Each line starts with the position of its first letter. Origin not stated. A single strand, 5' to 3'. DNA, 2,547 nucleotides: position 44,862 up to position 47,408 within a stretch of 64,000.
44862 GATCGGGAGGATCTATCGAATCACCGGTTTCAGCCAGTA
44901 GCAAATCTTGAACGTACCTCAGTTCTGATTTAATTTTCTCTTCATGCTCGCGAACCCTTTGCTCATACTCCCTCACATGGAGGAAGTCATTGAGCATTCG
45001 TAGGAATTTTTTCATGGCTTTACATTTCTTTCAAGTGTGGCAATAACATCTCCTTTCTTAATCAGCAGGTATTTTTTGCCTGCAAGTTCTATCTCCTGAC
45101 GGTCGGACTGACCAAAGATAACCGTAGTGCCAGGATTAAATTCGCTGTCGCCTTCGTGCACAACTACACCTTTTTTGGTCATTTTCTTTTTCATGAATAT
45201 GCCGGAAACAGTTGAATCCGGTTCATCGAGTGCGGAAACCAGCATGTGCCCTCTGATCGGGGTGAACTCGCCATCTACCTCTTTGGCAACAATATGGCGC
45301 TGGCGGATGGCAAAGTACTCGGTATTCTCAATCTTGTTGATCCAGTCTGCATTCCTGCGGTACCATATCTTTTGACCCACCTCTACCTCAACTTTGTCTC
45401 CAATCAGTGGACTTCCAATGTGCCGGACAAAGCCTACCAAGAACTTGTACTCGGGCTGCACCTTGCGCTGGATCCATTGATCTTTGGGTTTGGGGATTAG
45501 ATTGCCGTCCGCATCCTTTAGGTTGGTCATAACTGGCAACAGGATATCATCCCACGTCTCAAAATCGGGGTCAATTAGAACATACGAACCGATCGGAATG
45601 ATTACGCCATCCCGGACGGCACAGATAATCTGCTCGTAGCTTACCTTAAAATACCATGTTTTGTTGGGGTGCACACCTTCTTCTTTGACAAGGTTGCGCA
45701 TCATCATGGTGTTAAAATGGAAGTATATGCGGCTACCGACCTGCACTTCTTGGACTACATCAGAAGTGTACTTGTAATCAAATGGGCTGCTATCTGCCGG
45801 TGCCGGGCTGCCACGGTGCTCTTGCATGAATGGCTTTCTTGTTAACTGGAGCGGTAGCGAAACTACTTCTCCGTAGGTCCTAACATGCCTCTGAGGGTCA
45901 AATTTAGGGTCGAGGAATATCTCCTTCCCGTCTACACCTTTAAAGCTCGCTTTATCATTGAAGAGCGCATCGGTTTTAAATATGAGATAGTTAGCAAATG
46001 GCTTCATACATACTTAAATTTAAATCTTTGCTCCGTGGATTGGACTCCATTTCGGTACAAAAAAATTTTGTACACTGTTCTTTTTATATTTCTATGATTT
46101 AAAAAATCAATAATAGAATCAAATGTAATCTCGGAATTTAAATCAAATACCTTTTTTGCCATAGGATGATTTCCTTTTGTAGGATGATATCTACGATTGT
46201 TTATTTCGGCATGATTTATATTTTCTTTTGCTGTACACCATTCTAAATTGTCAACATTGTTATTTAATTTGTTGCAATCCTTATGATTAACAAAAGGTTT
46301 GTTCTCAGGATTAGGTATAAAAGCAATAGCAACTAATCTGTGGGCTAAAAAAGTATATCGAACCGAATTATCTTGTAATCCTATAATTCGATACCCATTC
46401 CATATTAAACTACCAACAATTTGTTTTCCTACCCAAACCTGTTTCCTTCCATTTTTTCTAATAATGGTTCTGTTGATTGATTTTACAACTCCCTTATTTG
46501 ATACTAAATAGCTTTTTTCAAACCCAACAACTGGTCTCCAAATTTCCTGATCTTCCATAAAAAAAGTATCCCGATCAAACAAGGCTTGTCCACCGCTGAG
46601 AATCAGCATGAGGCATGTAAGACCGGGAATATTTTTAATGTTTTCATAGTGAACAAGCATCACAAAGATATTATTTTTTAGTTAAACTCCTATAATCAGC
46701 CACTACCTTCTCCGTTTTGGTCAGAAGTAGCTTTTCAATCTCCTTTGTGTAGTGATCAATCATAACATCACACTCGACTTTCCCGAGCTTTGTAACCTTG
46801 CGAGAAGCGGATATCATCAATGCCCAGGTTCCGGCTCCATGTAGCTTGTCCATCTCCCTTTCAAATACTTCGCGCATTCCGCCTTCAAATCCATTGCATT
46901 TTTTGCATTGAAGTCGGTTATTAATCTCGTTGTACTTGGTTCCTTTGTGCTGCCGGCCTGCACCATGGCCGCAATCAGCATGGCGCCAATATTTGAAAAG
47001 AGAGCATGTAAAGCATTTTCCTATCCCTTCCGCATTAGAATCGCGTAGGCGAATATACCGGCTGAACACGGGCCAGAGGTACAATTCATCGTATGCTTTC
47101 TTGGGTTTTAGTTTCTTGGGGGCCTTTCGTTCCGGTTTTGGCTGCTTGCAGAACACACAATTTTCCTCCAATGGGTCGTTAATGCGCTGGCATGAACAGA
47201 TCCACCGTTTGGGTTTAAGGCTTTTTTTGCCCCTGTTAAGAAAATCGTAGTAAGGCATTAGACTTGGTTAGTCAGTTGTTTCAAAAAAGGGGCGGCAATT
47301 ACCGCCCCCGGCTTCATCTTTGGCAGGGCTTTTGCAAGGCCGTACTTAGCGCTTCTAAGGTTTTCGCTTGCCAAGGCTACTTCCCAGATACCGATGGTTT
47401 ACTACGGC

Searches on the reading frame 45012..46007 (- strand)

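Call 12: search_protein_families(library=phrogs, proteins=[window:45012-46007:-], max_evalue=0.01)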
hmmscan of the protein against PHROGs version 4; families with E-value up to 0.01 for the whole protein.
window:45012-46007:- (331 aa): 3 families
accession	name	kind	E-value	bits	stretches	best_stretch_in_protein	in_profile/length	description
phrog_3188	-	other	5.4e-11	43.2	1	248-326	3-95/96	co-chaperonin GroES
phrog_13932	-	other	9.9e-09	36.2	0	6-54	5-51/200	co-chaperonin GroES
phrog_35802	-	unknown function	0.0063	17.4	0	79-132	54-104/109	-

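Call 13: search_protein_families(library=pfam, proteins=[window:45012-46007:-], max_evalue=0.01)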
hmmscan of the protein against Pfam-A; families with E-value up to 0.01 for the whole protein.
window:45012-46007:- (331 aa): 1 family
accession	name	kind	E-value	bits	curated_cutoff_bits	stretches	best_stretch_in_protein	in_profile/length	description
PF00166.26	Cpn10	-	2.7e-12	47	21.1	1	248-324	2-92/93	Chaperonin 10 Kd subunit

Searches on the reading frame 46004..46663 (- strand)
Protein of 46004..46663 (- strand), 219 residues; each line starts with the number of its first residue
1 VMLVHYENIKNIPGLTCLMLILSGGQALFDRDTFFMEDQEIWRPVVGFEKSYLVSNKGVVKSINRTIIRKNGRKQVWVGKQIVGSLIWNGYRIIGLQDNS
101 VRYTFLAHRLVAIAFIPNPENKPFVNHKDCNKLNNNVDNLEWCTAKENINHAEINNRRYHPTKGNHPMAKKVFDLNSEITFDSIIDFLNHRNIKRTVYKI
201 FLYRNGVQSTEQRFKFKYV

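Call 12: search_protein_families(library=phrogs, proteins=[window:46004-46663:-], max_evalue=0.01)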
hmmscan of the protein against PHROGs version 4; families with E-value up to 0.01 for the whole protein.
window:46004-46663:- (219 aa): 10 families
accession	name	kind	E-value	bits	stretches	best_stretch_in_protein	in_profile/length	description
phrog_59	-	DNA, RNA and nucleotide metabolism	3.3e-43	149.6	1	34-205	132-271/423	HNH endonuclease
phrog_959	-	DNA, RNA and nucleotide metabolism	4.3e-30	105.3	1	37-166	3-120/138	HNH endonuclease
phrog_1492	-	DNA, RNA and nucleotide metabolism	4.9e-30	106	1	36-152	41-159/414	HNH endonuclease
phrog_99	-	DNA, RNA and nucleotide metabolism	7.5e-13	49.9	1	66-156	126-209/383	HNH endonuclease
phrog_37683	-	unknown function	6.4e-12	46.2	1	90-154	146-210/279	-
phrog_826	-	DNA, RNA and nucleotide metabolism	4.6e-08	34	1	88-170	94-177/281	HNH endonuclease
phrog_17657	-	DNA, RNA and nucleotide metabolism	0.00046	21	1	62-143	75-165/168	HNH endonuclease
phrog_7545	-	DNA, RNA and nucleotide metabolism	0.00062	21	1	90-148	67-129/160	HNH endonuclease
phrog_4578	-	DNA, RNA and nucleotide metabolism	0.0033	18.3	1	124-150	31-57/130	HNH endonuclease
phrog_30377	-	DNA, RNA and nucleotide metabolism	0.004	18.3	1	106-157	11-60/82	HNH endonuclease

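Call 13: search_protein_families(library=pfam, proteins=[window:46004-46663:-], max_evalue=0.01)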
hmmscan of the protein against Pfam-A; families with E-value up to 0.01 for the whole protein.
window:46004-46663:- (219 aa): 2 families
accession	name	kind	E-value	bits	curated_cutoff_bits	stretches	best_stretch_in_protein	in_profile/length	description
PF13392.12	HNH_3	-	3.6e-10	39.8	24.8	1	106-148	2-44/46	HNH endonuclease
PF07463.16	NUMOD4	-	3.9e-09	37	23.4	1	40-96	1-48/49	NUMOD4 motif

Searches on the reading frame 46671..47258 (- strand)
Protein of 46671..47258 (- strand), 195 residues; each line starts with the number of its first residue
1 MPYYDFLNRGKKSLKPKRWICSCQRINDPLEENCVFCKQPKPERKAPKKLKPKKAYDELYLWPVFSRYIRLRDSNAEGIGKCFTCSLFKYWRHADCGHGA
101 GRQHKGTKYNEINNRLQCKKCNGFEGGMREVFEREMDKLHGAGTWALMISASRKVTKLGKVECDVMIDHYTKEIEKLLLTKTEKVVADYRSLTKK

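Call 12: search_protein_families(library=phrogs, proteins=[window:46671-47258:-], max_evalue=0.01)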
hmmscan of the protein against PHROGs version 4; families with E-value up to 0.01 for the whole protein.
window:46671-47258:- (195 aa): 2 families
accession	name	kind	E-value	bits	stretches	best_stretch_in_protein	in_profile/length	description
phrog_5034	-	DNA, RNA and nucleotide metabolism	1.6e-15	58.5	1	48-183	6-136/138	NinG/ Rap DNA junction specific endonuclease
phrog_171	-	DNA, RNA and nucleotide metabolism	5.2e-08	33.9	1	44-127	96-172/452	NinG/ Rap DNA junction specific endonuclease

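Call 13: search_protein_families(library=pfam, proteins=[window:46671-47258:-], max_evalue=0.01)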
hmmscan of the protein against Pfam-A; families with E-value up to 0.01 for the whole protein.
window:46671-47258:- (195 aa): 1 family
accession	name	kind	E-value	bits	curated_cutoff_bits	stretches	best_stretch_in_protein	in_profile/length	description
PF05766.18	NinG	-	6.3e-05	23.3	25.4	1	43-176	62-189/193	Bacteriophage Lambda NinG protein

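Call 14: find_related_loci(query=window:46671-47258:-, collection=viral_contigs, flank=3000)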
Query window:46671-47258:- (195 aa) in viral_contigs; peptide patterns used: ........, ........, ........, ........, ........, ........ (x = any residue, [..] = any of these).
35 stretches matched a pattern; 34 encode a relative of the query (tblastn E <= 1e-3); 34 distinct loci.
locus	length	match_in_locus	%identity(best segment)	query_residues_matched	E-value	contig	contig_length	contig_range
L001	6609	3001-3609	72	1-195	8e-98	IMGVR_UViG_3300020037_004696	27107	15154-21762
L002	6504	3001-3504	65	15-182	1e-72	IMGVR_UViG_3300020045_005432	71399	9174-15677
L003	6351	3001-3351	56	61-177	1e-43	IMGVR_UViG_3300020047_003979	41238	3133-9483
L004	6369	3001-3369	56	61-186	8e-43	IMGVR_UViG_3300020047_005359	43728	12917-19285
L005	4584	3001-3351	52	61-177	2e-39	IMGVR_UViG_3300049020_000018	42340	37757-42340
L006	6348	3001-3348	52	61-176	5e-39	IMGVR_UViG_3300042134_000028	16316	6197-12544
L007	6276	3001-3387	37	42-177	1e-25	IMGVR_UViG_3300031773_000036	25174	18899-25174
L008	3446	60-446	37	42-177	9e-26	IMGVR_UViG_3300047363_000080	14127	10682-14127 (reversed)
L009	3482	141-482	38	64-177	1e-24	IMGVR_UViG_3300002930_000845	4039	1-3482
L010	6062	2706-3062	35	63-181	2e-23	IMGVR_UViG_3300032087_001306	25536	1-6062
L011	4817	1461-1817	35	63-181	2e-23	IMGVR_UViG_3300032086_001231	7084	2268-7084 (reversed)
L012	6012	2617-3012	36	34-174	6e-23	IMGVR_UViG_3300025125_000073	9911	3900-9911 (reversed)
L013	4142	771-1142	38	51-175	5e-23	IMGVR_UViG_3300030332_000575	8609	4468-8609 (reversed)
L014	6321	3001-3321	42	64-170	3e-22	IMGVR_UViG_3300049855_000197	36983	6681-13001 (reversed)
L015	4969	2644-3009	36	47-171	6e-22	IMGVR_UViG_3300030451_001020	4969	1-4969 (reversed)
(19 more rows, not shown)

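Call 15: find_related_loci(query=window:46671-47258:-, collection=genome_contigs, flank=3000)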
Query window:46671-47258:- (195 aa) in genome_contigs; peptide patterns used: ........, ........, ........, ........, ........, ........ (x = any residue, [..] = any of these).
28 stretches matched a pattern, but none encodes a relative of the query by tblastn (E <= 1e-3).

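Call 29: find_homologous_proteins(query=window:46671-47258:-, max_evalue=1e-20)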
Query window:46671-47258:- (195 aa): 211 proteins with E <= 1e-20 among 265 candidates; the best 120 are listed.
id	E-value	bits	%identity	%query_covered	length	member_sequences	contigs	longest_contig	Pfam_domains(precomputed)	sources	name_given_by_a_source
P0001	1.1e-115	402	89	100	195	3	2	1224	-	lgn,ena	-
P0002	3.6e-112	391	85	100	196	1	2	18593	PF05766.19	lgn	-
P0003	5.4e-97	341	79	93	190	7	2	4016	PF05766.19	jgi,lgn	jgi:hypothetical protein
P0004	3.4e-92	326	76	93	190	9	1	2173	PF05766.19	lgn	-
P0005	5.3e-92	325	69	99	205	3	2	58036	PF05766.19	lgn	-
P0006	2.3e-91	323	74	93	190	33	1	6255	PF05766.19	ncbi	-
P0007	6.6e-91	322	78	89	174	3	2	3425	PF05766.19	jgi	jgi:Bacteriophage Lambda NinG protein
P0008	4.1e-90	319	75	93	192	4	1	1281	PF05766.19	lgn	-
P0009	5.8e-89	315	71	100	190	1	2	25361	PF05766.19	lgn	-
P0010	2.7e-88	313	73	92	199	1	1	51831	PF05766.19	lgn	-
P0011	1.3e-75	272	65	92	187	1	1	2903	PF05766.19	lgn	-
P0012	1.9e-73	265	67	88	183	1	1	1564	PF05766.19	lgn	-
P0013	7.2e-73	263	66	87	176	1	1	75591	PF05766.19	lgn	-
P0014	2.6e-70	254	64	88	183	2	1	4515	PF05766.19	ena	-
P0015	5.8e-70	253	64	85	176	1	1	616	PF05766.19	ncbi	-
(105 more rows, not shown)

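Call 30: find_encoding_contigs(protein=P0002, flank=3000, max_places=3)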
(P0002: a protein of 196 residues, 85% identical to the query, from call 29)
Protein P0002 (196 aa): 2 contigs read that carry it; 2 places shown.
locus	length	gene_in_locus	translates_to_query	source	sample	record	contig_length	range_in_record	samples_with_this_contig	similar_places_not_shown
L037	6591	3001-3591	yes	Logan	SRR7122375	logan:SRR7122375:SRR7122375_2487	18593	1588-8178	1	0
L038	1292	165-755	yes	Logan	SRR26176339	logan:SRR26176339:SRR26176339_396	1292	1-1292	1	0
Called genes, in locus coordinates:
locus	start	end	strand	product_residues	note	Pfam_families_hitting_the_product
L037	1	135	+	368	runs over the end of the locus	PF01555:N6_N4_Mtase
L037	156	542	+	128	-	-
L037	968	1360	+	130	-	PF11325:DUF3127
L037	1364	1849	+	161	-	-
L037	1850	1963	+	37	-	-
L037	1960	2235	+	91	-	-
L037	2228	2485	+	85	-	-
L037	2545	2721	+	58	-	-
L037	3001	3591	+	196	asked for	PF05766:NinG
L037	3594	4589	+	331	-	PF00166:Cpn10 (weak)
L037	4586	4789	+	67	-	-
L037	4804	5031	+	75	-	-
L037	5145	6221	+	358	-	-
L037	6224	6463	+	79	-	-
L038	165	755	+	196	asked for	PF05766:NinG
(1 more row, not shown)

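Call 31: find_encoding_contigs(protein=P0001, flank=3000, max_places=3)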
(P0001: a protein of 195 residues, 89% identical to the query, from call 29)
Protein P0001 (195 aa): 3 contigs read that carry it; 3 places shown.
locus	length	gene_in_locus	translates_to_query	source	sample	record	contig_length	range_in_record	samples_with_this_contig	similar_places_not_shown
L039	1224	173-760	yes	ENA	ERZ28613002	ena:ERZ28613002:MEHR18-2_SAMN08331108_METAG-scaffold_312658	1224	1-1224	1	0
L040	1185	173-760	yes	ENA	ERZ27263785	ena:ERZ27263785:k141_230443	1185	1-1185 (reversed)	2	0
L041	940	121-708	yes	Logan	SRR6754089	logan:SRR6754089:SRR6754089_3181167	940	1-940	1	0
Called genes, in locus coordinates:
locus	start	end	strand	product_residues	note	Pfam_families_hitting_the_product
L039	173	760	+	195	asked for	-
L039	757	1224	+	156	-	?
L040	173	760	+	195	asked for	-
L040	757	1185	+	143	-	?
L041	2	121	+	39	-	?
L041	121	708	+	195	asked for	-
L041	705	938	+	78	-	?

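Call 32: find_encoding_contigs(protein=P0003, flank=3000, max_places=4)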
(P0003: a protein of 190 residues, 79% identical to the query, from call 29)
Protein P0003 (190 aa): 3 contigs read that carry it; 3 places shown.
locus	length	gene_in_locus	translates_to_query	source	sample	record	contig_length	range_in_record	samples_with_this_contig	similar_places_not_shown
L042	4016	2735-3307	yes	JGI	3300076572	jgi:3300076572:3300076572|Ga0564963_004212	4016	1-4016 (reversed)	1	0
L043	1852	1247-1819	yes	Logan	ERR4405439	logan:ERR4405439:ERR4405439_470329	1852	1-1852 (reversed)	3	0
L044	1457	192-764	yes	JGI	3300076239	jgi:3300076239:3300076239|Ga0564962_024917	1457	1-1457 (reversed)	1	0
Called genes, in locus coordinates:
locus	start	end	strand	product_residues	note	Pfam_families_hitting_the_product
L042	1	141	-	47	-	?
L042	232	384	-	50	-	-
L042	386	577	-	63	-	-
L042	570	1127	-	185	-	PF00166:Cpn10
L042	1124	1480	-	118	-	PF00436:SSB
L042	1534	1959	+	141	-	-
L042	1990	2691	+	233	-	-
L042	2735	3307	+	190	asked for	PF05766:NinG (weak)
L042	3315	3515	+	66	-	-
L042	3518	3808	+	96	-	-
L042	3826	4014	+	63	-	?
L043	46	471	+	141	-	-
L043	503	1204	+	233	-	-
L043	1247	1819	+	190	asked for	PF05766:NinG (weak)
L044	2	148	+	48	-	?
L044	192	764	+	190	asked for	PF05766:NinG (weak)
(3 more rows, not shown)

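Call 34: find_encoding_contigs(protein=P0005, flank=3000, max_places=3)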
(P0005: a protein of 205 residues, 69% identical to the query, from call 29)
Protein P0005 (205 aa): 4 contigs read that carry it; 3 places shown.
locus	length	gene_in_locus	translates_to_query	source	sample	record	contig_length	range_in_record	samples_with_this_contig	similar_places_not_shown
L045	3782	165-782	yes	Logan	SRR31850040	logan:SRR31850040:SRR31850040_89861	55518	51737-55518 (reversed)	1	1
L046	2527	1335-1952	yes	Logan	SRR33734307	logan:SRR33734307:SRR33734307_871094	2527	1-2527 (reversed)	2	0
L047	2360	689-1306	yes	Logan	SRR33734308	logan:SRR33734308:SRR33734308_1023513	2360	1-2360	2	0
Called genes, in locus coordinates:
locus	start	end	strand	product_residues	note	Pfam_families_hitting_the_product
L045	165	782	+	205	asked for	PF05766:NinG (weak)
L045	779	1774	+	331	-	PF00166:Cpn10 (faint)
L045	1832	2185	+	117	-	PF00188:CAP (weak)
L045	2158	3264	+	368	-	-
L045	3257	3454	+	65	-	-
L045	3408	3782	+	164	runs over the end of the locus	-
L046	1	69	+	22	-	?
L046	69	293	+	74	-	-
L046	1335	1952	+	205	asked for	PF05766:NinG (weak)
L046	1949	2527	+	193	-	?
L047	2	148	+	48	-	?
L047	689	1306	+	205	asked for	PF05766:NinG (weak)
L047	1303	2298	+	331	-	PF00166:Cpn10 (faint)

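Call 35: find_encoding_contigs(protein=P0006, flank=3000, max_places=4)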
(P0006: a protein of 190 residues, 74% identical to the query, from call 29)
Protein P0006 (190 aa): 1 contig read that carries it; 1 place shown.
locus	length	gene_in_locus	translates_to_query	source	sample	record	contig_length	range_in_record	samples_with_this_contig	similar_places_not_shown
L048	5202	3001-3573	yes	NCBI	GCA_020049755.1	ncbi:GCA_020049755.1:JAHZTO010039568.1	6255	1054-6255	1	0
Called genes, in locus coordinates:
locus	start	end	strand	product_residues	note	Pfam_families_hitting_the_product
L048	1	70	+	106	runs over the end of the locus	-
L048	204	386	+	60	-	-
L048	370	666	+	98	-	PF11325:DUF3127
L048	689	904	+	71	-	-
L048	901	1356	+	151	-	-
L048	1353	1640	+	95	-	-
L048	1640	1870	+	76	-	-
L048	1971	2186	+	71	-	-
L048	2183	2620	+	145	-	-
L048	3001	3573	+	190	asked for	PF05766:NinG (weak)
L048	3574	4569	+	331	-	PF00166:Cpn10 (weak)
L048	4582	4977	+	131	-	PF00188:CAP (weak)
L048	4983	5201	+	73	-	?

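Call 36: find_encoding_contigs(protein=P0009, flank=3000, max_places=3)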
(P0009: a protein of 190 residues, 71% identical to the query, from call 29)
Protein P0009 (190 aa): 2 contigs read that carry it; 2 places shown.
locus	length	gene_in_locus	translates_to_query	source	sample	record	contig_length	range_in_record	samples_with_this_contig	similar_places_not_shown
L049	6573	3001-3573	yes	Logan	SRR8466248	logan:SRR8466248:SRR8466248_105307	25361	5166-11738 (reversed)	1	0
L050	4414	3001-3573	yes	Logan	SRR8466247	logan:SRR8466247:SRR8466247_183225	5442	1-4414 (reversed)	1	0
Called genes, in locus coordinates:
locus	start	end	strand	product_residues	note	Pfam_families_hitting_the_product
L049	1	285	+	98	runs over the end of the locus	PF11325:DUF3127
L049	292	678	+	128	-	PF11750:DUF3307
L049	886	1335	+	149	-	-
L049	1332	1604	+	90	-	-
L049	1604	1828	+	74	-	-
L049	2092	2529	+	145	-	-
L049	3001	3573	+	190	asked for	PF05766:NinG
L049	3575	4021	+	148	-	PF09643:YopX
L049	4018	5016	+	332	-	PF00166:Cpn10 (weak)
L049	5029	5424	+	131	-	PF00188:CAP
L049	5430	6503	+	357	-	-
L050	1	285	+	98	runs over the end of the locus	PF11325:DUF3127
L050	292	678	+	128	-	PF11750:DUF3307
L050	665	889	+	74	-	-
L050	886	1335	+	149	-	-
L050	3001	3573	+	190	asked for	PF05766:NinG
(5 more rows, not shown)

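Call 37: find_encoding_contigs(protein=P0010, flank=3000, max_places=3)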
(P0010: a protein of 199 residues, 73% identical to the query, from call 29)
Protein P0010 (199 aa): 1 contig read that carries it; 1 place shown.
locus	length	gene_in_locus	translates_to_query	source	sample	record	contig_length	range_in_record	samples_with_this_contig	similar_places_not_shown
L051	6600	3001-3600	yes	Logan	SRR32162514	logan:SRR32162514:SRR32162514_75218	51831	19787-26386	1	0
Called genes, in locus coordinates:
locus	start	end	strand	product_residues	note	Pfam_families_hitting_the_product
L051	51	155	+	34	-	-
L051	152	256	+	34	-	-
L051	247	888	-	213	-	-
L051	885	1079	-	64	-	-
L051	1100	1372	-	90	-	PF00166:Cpn10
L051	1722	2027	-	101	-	-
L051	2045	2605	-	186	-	PF00166:Cpn10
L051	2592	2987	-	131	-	PF00436:SSB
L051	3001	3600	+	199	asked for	PF05766:NinG (weak)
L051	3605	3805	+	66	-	-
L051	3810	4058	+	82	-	-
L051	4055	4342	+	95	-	-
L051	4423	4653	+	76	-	-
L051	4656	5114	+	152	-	-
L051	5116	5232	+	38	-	-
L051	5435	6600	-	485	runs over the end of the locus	PF00772:DnaB, PF03796:DnaB_C, PF13481:AAA_25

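Call 54: find_encoding_contigs(protein=P0004, flank=3000, max_places=3)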
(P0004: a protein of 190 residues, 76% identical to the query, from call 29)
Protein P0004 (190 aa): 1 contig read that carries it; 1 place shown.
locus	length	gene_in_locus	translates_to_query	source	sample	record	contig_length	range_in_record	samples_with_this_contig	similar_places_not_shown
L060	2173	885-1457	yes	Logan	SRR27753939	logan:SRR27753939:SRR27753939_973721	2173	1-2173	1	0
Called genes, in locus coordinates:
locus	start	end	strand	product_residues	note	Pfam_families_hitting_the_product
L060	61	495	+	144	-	-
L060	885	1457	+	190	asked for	PF05766:NinG (weak)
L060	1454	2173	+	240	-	?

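Call 55: find_encoding_contigs(protein=P0007, flank=3000, max_places=3)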
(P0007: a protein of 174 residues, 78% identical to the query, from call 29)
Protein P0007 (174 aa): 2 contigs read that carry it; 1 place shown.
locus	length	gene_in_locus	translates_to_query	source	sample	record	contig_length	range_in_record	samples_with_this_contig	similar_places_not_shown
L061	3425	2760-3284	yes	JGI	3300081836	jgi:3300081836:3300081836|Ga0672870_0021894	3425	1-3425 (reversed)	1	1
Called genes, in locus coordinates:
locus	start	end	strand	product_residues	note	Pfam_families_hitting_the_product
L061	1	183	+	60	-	?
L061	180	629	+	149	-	-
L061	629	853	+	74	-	-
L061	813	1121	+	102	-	-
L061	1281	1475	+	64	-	-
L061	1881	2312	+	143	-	-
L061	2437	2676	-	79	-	-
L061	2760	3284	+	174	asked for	PF05766:NinG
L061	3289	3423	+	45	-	?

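Call 56: find_encoding_contigs(protein=P0008, flank=3000, max_places=3)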
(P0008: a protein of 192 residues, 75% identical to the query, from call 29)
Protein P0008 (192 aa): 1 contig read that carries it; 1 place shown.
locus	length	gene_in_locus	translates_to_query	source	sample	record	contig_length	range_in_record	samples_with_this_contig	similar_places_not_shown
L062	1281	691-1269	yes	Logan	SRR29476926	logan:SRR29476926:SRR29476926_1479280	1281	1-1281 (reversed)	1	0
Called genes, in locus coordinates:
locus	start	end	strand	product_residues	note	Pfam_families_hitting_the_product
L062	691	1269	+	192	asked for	PF05766:NinG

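Call 57: find_encoding_contigs(protein=P0011, flank=3000, max_places=3)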
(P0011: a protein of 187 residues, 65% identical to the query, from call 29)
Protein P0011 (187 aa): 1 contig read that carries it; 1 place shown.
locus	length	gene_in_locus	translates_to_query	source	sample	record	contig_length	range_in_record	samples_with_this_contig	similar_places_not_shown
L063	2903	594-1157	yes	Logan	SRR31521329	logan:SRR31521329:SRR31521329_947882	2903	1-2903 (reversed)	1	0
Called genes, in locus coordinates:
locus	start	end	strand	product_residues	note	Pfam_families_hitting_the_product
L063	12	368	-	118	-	PF00436:SSB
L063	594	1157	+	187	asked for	PF05766:NinG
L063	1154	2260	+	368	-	-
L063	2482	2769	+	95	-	-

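Call 101: search_dna_similar(query=window:46671-47258:-, collection=phages, mode=protein, max_rows=15)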
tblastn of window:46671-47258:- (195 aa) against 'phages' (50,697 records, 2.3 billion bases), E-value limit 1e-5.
Records with a match: 3; places in all: 3; records where one place covers at least 80% of the query: 0.
Best place of each record, by identity: <60% 3.
By first word of the organism name: Bacteriophage 2; Bacteroides 1.
By host as written in the record: - 2; Bacteroides salyersiae BG8 1.
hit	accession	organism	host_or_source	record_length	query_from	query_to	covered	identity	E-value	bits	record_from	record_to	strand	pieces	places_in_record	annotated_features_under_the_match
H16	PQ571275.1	Bacteroides phage BS-TP2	Bacteroides salyersiae BG8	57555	65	177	58%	30.1%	8e-10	63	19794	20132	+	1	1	NinG/ Rap DNA junction specific endonuclease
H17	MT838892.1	Bacteriophage sp.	human fecal samples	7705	65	177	58%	30.1%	2e-9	62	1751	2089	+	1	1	record has no annotation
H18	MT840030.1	Bacteriophage sp.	human fecal samples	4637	65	121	29%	40.4%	3e-6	52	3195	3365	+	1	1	record has no annotation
